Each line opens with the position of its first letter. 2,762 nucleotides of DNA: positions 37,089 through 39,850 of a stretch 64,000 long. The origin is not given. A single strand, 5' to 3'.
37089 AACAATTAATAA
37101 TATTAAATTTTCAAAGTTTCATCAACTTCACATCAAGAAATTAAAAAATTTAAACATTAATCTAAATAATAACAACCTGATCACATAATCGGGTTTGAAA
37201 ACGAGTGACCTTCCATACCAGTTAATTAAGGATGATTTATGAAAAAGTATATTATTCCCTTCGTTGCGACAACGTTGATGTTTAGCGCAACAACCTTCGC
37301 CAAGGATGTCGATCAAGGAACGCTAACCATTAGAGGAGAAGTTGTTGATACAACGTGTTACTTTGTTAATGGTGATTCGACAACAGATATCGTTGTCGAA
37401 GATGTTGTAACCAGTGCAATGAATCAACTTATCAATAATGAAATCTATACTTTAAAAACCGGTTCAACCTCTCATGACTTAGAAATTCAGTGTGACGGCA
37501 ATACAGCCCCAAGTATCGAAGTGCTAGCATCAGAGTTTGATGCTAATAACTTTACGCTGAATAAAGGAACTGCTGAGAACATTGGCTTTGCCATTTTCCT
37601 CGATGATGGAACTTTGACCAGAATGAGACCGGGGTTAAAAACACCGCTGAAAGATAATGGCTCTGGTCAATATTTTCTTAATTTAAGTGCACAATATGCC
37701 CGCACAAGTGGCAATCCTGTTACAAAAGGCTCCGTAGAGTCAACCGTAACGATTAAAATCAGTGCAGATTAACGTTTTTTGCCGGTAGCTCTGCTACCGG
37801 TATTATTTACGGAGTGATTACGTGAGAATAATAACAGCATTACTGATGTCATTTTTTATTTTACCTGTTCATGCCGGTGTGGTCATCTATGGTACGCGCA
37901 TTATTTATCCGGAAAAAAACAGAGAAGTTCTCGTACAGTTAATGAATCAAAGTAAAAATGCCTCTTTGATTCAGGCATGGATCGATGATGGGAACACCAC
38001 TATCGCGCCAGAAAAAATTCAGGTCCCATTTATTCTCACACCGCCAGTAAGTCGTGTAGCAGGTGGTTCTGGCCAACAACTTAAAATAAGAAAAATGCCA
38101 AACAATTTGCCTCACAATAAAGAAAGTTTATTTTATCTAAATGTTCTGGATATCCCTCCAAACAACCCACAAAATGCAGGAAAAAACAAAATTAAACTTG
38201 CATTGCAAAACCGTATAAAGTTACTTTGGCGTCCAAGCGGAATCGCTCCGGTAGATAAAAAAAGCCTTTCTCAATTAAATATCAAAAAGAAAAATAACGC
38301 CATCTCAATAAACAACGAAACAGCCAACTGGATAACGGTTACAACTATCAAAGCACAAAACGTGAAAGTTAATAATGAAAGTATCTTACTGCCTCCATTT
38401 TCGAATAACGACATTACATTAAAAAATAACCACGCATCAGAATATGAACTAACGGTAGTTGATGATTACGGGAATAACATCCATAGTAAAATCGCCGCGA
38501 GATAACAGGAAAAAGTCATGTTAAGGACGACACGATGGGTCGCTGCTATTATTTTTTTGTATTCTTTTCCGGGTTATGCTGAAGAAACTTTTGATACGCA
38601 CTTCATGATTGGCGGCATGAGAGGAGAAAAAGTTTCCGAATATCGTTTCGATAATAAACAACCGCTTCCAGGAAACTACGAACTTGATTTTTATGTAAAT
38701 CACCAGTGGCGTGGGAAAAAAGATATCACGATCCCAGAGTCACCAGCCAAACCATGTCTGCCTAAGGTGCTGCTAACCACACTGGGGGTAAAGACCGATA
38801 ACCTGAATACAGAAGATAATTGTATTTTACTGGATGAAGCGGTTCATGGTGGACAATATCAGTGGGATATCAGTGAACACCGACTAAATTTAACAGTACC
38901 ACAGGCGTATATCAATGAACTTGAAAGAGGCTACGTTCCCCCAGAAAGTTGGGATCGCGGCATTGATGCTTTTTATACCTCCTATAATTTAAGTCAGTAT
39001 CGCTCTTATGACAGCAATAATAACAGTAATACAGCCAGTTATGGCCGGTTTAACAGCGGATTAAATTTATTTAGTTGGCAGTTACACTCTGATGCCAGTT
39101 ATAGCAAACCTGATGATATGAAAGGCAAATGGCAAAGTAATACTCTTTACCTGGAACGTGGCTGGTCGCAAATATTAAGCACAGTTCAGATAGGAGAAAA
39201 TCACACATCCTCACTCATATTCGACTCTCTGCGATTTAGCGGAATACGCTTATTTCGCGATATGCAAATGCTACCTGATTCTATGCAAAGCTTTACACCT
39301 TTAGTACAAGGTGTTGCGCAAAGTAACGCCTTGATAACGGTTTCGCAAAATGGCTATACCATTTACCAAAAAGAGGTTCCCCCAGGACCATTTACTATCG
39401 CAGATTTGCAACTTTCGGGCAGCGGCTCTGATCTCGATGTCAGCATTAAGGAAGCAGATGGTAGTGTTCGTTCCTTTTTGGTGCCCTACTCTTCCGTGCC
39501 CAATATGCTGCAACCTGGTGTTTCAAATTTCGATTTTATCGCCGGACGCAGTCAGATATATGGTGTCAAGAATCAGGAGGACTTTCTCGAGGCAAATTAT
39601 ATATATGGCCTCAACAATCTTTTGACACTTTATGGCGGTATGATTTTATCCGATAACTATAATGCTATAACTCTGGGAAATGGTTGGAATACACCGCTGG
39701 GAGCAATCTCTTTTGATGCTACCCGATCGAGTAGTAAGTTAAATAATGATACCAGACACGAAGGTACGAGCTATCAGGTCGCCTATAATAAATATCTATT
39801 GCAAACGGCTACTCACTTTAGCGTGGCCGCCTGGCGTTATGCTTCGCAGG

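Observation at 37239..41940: Intact four-gene chaperone-usher fimbrial operon (pilin, chaperone, usher, tip adhesin) absent from K-12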

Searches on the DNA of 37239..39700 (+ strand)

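Call 70: search_dna_similar(query=window:37239-39700:+, collection=ecoli_genomes, mode=near, max_rows=40, rows=spread)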
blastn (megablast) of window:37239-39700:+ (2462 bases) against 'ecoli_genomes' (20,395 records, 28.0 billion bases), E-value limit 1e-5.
Records with a match: 3637; places in all: 3640; records where one place covers at least 80% of the query: 1202.
Genomes with a match: 3637 of 5426; with a place that covers at least 80% of the query: 1202. Places per genome that has any: lowest 1, median 1, highest 2. On chromosomes: 3637 places; on plasmids: 3.
Best place of each record, by identity: >=99% 447; 95-99% 3176; 90-95% 14.
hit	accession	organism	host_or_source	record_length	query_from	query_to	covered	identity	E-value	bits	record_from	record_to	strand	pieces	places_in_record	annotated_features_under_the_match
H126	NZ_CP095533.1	Escherichia coli strain GN02461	Homo sapiens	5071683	1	2462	100%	100.0%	0e+0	4547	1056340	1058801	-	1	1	fimbrial biogenesis outer membrane usher protein | fimbria/pilus periplasmic chaperone | fimbrial protein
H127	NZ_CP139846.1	Escherichia coli strain Nord58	Homo sapiens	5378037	1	2462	100%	99.8%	0e+0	4514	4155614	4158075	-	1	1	fimbrial biogenesis outer membrane usher protein | fimbria/pilus periplasmic chaperone | fimbrial protein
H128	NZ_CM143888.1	Escherichia coli strain E30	Homo sapiens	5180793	1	2462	100%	99.7%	0e+0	4506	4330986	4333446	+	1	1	fimbrial biogenesis outer membrane usher protein | fimbria/pilus periplasmic chaperone | fimbrial protein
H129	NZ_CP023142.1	Escherichia coli strain CFSAN061770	missing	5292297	1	2462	100%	99.1%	0e+0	4425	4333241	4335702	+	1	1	fimbrial biogenesis outer membrane usher protein | fimbria/pilus periplasmic chaperone | fimbrial protein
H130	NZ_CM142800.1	Escherichia coli strain GPEC859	chicken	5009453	1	2462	100%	99.1%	0e+0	4425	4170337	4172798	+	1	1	fimbrial biogenesis outer membrane usher protein | fimbria/pilus periplasmic chaperone | fimbrial protein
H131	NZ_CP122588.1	Escherichia coli strain ETEC6335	Sus scrofa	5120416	1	2462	100%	98.7%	0e+0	4364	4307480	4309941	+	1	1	fimbrial biogenesis outer membrane usher protein | fimbria/pilus periplasmic chaperone | fimbrial protein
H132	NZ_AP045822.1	Escherichia coli strain 23CRST049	Homo sapiens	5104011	1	2462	100%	98.2%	0e+0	4303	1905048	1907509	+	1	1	fimbrial biogenesis outer membrane usher protein | fimbria/pilus periplasmic chaperone | fimbrial protein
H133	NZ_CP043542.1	Escherichia coli strain F2_81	Sus scrofa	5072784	1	2462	100%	98.2%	0e+0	4298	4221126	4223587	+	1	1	fimbrial biogenesis outer membrane usher protein | fimbria/pilus periplasmic chaperone | fimbrial protein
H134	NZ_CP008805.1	Escherichia coli O157:H7 str. SS17 strain SS17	Cattle feces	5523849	1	2462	100%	97.9%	0e+0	4259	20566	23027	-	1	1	fimbrial biogenesis outer membrane usher protein | fimbria/pilus periplasmic chaperone | fimbrial protein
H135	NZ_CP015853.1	Escherichia coli strain ATCC 43889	Homo sapiens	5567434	1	2462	100%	97.9%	0e+0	4259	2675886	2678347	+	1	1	fimbrial biogenesis outer membrane usher protein | fimbria/pilus periplasmic chaperone | fimbrial protein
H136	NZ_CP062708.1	Escherichia coli O157:H7 strain Z1832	Bovine Faeces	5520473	1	2462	100%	97.9%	0e+0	4259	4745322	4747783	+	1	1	fimbrial biogenesis outer membrane usher protein | fimbria/pilus periplasmic chaperone | fimbrial protein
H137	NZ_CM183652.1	Escherichia coli strain GmM066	Homo sapiens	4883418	1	2462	100%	97.9%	0e+0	4259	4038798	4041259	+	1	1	fimbrial biogenesis outer membrane usher protein | fimbria/pilus periplasmic chaperone | fimbrial protein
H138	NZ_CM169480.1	Escherichia coli strain EC21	Homo sapiens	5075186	1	2462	100%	97.8%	0e+0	4253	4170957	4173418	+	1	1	fimbrial biogenesis outer membrane usher protein | fimbria/pilus periplasmic chaperone | fimbrial protein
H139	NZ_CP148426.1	Escherichia coli strain Z1323CEC0014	Chicken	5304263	2384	2462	3%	92.5%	4e-21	113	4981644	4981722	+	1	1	fimbria/pilus outer membrane usher protein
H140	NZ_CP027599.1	Escherichia coli strain 97-3250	Homo sapiens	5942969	2399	2462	3%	98.4%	4e-21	113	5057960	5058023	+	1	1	fimbria/pilus outer membrane usher protein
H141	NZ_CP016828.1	Escherichia coli strain FORC_043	Homo sapiens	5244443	2399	2462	3%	98.4%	4e-21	113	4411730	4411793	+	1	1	fimbria/pilus outer membrane usher protein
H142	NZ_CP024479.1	Escherichia coli strain 2011C-4315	Homo sapiens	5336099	2399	2462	3%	98.4%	4e-21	113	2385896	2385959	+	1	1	fimbria/pilus outer membrane usher protein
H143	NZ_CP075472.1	Escherichia coli strain NT1F25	pig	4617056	2399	2462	3%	98.4%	4e-21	113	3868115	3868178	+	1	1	fimbria/pilus outer membrane usher protein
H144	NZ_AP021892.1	Escherichia coli strain 2018-01-1CC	Homo sapiens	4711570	2399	2462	3%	98.4%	4e-21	113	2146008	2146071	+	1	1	fimbria/pilus outer membrane usher protein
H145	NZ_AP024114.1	Escherichia coli strain JML285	Homo sapiens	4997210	2399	2462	3%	98.4%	4e-21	113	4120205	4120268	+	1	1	fimbria/pilus outer membrane usher protein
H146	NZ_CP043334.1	Escherichia coli strain WCHEC115106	Homo sapiens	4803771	2399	2462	3%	98.4%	4e-21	113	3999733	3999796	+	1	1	fimbria/pilus outer membrane usher protein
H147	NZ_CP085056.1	Escherichia coli strain P24_WM1_05.20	Homo sapiens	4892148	2399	2462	3%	98.4%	4e-21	113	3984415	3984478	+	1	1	fimbria/pilus outer membrane usher protein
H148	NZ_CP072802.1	Escherichia coli strain PK5074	Homo sapiens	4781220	2399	2462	3%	98.4%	4e-21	113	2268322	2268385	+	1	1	fimbria/pilus outer membrane usher protein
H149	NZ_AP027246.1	Escherichia coli strain JNE120393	Homo sapiens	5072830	2399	2462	3%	98.4%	4e-21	113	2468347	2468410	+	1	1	fimbria/pilus outer membrane usher protein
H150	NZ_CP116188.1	Escherichia coli strain DETEC-E223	bed curtain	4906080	2399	2462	3%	98.4%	4e-21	113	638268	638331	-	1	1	fimbria/pilus outer membrane usher protein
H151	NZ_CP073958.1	Escherichia coli strain MB46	Poultry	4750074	2399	2462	3%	98.4%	4e-21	113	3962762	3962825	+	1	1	fimbria/pilus outer membrane usher protein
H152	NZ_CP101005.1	Escherichia coli strain ET82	sediment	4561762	2399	2462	3%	98.4%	4e-21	113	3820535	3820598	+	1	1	fimbria/pilus outer membrane usher protein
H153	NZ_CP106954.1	Escherichia coli strain T43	Homo sapiens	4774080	2399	2462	3%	98.4%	4e-21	113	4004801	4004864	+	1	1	fimbria/pilus outer membrane usher protein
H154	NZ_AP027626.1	Escherichia coli strain PSJ-14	Homo sapiens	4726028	2399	2462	3%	98.4%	4e-21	113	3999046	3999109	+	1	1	fimbria/pilus outer membrane usher protein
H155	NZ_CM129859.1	Escherichia coli strain SW07096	wastewater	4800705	2399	2462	3%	98.4%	4e-21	113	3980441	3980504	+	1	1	fimbria/pilus outer membrane usher protein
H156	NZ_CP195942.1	Escherichia coli strain C1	Raw wastewater influent sample from the ...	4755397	2399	2462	3%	98.4%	4e-21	113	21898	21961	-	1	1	fimbria/pilus outer membrane usher protein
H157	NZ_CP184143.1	Escherichia coli strain F11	Homo sapiens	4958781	2399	2462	3%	98.4%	4e-21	113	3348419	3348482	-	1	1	fimbria/pilus outer membrane usher protein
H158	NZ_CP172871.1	Escherichia coli strain 23-AB02114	Bos taurus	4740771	2399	2462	3%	98.4%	4e-21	113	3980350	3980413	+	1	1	fimbria/pilus outer membrane usher protein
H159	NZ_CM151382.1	Escherichia coli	Homo sapiens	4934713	2399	2462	3%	98.4%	4e-21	113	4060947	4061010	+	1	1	fimbria/pilus outer membrane usher protein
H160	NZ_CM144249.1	Escherichia coli strain CB209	Homo sapiens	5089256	2399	2462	3%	98.4%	4e-21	113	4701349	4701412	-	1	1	fimbria/pilus outer membrane usher protein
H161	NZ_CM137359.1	Escherichia coli strain BL21 Star (DE3) gor KO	genetically engineered Invitrogen ...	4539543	2399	2462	3%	98.4%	4e-21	113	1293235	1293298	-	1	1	fimbria/pilus outer membrane usher protein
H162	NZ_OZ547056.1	Escherichia coli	Homo sapiens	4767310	2399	2462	3%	98.4%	4e-21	113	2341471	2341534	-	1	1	fimbria/pilus outer membrane usher protein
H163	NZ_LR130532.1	Escherichia coli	Homo sapiens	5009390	2399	2462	3%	98.4%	4e-21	113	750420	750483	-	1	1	fimbria/pilus outer membrane usher protein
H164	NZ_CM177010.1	Escherichia coli strain VL46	Homo sapiens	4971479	2399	2462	3%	98.4%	4e-21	113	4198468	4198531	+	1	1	fimbria/pilus outer membrane usher protein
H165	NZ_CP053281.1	Escherichia coli strain SCU-308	Homo sapiens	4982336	2399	2441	2%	95.3%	3e-7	68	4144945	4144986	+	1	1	none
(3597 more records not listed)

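Call 71: get_annotated_region(hit=H127, flank=2600)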
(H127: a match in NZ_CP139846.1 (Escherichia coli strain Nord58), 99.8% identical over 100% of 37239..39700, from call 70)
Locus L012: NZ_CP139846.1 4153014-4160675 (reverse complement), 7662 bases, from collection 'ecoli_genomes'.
description: Escherichia coli strain Nord58 chromosome, complete genome
organism: Escherichia coli strain Nord58 (NCBI taxid 562)
replicon: chromosome; assembly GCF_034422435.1
host: Homo sapiens; source: -; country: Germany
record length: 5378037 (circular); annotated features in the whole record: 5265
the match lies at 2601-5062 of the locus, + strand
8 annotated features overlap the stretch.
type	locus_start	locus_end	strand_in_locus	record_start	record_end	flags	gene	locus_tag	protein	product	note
CDS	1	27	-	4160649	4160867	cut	yaaY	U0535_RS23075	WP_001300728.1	DUF2575 family protein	-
CDS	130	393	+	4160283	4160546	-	rpsT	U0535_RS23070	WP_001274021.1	30S ribosomal protein S20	-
CDS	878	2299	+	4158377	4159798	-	espX1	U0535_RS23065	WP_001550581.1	type III secretion system effector EspX1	-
CDS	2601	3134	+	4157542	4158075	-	-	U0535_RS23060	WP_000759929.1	fimbrial protein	-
CDS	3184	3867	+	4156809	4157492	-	-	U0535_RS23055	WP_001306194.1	fimbria/pilus periplasmic chaperone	-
CDS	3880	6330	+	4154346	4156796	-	-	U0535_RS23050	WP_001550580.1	fimbrial biogenesis outer membrane usher protein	-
CDS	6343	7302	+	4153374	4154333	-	-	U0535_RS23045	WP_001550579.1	hypothetical protein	-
CDS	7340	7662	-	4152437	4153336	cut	nhaR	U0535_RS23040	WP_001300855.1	transcriptional activator NhaR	-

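Call 72: get_annotated_region(hit=H128, flank=2600)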
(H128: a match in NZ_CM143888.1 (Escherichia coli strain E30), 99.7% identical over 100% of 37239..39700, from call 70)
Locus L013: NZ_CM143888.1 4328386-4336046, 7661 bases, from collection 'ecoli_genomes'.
description: Escherichia coli strain E30 chromosome, whole genome shotgun sequence
organism: Escherichia coli strain E30 (NCBI taxid 562)
replicon: chromosome; assembly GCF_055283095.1
host: Homo sapiens; source: urine sample; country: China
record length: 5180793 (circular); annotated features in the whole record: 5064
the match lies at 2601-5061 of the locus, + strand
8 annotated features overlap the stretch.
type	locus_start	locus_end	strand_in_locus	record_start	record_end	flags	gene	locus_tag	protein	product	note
CDS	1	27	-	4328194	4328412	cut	yaaY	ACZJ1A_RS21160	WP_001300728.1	DUF2575 family protein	-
CDS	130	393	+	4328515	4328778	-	rpsT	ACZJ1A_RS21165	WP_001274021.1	30S ribosomal protein S20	-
CDS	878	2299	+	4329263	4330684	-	espX1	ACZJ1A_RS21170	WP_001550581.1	type III secretion system effector EspX1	-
CDS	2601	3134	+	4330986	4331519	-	-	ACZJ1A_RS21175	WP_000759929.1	fimbrial protein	-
CDS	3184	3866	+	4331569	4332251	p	-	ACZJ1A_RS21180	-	fimbria/pilus periplasmic chaperone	frameshifted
CDS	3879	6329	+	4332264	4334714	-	-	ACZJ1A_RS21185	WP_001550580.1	fimbrial biogenesis outer membrane usher protein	-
CDS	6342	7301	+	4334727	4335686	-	-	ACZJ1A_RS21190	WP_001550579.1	hypothetical protein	-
CDS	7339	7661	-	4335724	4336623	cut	nhaR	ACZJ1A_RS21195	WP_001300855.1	transcriptional activator NhaR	-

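Call 73: get_annotated_region(hit=H129, flank=2600)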
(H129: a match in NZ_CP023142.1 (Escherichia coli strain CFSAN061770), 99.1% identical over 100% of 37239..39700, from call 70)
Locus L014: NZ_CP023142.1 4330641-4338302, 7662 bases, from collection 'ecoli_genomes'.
description: Escherichia coli strain CFSAN061770 chromosome, complete genome
organism: Escherichia coli strain CFSAN061770 (NCBI taxid 562)
replicon: chromosome; assembly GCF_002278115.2
host: missing; source: raw milk cheese; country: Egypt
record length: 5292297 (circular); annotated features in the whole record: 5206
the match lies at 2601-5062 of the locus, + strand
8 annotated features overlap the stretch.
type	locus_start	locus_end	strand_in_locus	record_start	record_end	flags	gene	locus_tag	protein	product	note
CDS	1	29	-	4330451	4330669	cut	yaaY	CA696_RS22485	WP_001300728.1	DUF2575 family protein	-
CDS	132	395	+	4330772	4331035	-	rpsT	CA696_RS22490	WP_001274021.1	30S ribosomal protein S20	-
CDS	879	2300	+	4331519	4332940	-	espX1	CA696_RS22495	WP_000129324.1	type III secretion system effector EspX1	-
CDS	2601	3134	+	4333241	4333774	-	-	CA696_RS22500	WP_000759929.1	fimbrial protein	-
CDS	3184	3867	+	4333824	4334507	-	-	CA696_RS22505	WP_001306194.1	fimbria/pilus periplasmic chaperone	-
CDS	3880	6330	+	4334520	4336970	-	-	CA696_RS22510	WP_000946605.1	fimbrial biogenesis outer membrane usher protein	-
CDS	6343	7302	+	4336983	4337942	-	-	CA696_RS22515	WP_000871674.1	hypothetical protein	-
CDS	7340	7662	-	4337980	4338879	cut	nhaR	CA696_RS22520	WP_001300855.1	transcriptional activator NhaR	-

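Call 74: get_annotated_region(hit=H130, flank=2600)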
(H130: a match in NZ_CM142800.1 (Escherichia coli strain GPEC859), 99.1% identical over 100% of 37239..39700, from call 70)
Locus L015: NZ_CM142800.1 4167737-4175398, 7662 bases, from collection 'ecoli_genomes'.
description: Escherichia coli strain GPEC859 chromosome, whole genome shotgun sequence
organism: Escherichia coli strain GPEC859 (NCBI taxid 562)
replicon: chromosome; assembly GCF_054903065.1
host: -; source: chicken; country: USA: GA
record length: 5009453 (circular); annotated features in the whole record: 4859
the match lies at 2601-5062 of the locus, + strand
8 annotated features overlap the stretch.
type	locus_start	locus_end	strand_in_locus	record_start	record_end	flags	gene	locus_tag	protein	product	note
CDS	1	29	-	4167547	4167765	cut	yaaY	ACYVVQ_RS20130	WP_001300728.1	DUF2575 family protein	-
CDS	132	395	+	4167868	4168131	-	rpsT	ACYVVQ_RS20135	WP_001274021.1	30S ribosomal protein S20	-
CDS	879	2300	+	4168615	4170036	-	espX1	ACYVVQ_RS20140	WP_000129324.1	type III secretion system effector EspX1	-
CDS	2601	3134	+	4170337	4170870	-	-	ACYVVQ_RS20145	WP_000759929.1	fimbrial protein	-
CDS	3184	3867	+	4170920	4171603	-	-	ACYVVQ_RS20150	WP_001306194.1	fimbria/pilus periplasmic chaperone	-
CDS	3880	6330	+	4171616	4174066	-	-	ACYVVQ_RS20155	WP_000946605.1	fimbrial biogenesis outer membrane usher protein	-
CDS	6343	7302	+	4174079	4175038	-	-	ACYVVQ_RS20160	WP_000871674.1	hypothetical protein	-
CDS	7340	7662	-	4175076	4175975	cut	nhaR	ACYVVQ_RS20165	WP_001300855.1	transcriptional activator NhaR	-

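Call 75: get_annotated_region(hit=H131, flank=2600)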
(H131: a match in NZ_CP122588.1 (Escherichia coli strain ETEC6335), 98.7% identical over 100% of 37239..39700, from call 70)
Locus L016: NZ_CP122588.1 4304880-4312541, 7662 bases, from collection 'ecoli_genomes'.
description: Escherichia coli strain ETEC6335 chromosome, complete genome
organism: Escherichia coli strain ETEC6335 (NCBI taxid 562)
replicon: chromosome; assembly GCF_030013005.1
host: Sus scrofa; source: feces; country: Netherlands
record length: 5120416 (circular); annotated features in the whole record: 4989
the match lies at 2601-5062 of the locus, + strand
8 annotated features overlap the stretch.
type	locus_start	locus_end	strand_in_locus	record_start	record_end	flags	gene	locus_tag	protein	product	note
CDS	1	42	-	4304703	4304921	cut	yaaY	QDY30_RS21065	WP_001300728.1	DUF2575 family protein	-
CDS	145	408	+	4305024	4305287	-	rpsT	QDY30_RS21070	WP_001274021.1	30S ribosomal protein S20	-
CDS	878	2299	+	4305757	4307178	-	espX1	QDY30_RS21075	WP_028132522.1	type III secretion system effector EspX1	-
CDS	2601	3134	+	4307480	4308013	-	-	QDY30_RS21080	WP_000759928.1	fimbrial protein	-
CDS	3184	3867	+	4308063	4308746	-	-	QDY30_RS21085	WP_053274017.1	fimbria/pilus periplasmic chaperone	-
CDS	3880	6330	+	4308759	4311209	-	-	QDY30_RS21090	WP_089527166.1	fimbrial biogenesis outer membrane usher protein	-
CDS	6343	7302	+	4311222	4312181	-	-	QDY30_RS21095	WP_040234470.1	hypothetical protein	-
CDS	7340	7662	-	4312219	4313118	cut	nhaR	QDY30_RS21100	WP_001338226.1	transcriptional activator NhaR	-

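Call 76: get_annotated_region(hit=H132, flank=2600)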
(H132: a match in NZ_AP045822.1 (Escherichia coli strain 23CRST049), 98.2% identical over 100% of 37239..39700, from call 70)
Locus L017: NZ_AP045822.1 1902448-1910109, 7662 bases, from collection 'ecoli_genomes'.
description: Escherichia coli strain 23CRST049 chromosome, complete genome
organism: Escherichia coli strain 23CRST049 (NCBI taxid 562)
replicon: chromosome; assembly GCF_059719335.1
host: Homo sapiens; source: feces; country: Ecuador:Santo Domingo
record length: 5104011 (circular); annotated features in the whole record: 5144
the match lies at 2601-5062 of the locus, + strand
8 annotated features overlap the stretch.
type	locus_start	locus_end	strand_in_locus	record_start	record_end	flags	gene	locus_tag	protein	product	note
CDS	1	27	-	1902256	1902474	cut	yaaY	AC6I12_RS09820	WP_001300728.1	DUF2575 family protein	-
CDS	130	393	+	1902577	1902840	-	rpsT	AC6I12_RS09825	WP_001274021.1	30S ribosomal protein S20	-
CDS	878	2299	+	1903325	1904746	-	espX1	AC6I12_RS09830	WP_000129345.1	type III secretion system effector EspX1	-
CDS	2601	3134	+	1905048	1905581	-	-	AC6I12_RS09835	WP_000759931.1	fimbrial protein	-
CDS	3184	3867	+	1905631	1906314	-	-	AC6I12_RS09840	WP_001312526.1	fimbria/pilus periplasmic chaperone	-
CDS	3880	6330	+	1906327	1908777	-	-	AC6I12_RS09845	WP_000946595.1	fimbrial biogenesis outer membrane usher protein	-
CDS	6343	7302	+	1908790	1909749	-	-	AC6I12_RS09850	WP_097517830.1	fimbrial family protein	-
CDS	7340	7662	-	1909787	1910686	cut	nhaR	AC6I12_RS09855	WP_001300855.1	transcriptional activator NhaR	-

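Call 77: get_annotated_region(hit=H133, flank=2600)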
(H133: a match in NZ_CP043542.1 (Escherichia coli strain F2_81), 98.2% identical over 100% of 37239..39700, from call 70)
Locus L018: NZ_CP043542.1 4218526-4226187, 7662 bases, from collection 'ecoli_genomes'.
description: Escherichia coli strain F2_81 chromosome, complete genome
organism: Escherichia coli strain F2_81 (NCBI taxid 562)
replicon: chromosome; assembly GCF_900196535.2
host: Sus scrofa; source: Pig rectal swab; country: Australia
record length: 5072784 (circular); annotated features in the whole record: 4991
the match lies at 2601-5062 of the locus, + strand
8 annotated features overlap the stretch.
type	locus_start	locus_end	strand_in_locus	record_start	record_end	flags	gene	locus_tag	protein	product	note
CDS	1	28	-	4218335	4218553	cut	yaaY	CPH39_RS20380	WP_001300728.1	DUF2575 family protein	-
CDS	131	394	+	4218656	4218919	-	rpsT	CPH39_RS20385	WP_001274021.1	30S ribosomal protein S20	-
CDS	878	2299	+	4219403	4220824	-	espX1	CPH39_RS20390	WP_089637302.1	type III secretion system effector EspX1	-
CDS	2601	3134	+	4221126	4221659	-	-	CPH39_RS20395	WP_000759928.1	fimbrial protein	-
CDS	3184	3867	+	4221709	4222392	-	-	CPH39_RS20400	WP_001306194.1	fimbria/pilus periplasmic chaperone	-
CDS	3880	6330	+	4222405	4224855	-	-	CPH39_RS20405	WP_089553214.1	fimbrial biogenesis outer membrane usher protein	-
CDS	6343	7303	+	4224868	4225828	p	-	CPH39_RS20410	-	fimbrial family protein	frameshifted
CDS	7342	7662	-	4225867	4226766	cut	nhaR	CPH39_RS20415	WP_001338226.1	transcriptional activator NhaR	-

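Call 78: get_annotated_region(hit=H137, flank=2600)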
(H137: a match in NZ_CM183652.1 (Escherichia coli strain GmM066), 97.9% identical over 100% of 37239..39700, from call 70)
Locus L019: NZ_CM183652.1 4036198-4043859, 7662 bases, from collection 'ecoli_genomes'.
description: Escherichia coli strain GmM066 chromosome, whole genome shotgun sequence
organism: Escherichia coli strain GmM066 (NCBI taxid 562)
replicon: chromosome; assembly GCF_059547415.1
host: Homo sapiens; source: -; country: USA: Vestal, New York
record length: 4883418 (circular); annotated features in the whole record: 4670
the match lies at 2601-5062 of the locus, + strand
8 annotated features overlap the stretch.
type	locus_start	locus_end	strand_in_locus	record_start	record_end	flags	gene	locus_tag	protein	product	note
CDS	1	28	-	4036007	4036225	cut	yaaY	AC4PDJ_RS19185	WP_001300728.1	DUF2575 family protein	-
CDS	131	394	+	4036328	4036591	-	rpsT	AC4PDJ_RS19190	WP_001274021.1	30S ribosomal protein S20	-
CDS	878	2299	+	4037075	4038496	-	espX1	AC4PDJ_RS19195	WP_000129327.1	type III secretion system effector EspX1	-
CDS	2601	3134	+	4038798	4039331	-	-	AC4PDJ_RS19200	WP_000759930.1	fimbrial protein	-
CDS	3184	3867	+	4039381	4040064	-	-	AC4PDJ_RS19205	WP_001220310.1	fimbria/pilus periplasmic chaperone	-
CDS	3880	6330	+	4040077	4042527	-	-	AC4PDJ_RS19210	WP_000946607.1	fimbrial biogenesis outer membrane usher protein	-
CDS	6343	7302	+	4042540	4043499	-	-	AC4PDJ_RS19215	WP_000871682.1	hypothetical protein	-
CDS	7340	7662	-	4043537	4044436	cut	nhaR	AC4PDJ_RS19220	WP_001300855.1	transcriptional activator NhaR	-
